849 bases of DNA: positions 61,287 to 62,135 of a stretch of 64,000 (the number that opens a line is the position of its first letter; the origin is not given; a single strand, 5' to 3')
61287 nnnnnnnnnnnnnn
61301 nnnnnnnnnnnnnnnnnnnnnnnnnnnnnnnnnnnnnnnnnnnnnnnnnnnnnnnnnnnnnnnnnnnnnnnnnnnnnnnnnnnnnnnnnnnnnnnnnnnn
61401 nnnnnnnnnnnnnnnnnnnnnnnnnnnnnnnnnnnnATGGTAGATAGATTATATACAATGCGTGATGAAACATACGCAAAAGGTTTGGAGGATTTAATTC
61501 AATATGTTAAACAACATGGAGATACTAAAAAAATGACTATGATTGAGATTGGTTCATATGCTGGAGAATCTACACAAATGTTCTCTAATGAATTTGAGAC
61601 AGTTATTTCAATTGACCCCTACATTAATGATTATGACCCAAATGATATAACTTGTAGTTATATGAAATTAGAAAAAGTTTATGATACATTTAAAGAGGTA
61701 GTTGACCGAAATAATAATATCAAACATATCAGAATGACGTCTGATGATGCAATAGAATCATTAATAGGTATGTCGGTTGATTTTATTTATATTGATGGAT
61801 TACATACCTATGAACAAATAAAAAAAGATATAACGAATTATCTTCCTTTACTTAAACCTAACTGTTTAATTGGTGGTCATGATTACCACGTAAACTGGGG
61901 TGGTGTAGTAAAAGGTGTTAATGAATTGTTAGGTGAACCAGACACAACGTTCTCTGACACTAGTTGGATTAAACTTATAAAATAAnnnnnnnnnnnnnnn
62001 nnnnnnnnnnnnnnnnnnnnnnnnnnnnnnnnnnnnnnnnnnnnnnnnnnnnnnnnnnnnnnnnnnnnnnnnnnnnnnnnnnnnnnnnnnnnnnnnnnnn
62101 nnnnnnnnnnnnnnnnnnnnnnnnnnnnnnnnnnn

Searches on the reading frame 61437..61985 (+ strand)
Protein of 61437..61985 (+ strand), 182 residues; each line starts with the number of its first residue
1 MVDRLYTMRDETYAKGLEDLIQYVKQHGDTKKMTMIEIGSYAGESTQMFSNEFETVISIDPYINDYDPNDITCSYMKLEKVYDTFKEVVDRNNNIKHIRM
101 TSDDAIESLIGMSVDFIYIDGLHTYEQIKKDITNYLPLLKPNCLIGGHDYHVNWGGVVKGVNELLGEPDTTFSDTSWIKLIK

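Call 71: search_protein_families(library=pfam, proteins=[window:61437-61985:+], max_evalue=0.001)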
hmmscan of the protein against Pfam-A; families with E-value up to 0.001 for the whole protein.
window:61437-61985:+ (182 aa): 1 family
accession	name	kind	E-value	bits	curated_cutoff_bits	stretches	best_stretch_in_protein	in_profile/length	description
PF13578.12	Methyltransf_24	-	4e-17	63.4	26.3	1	36-150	1-105/105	Methyltransferase domain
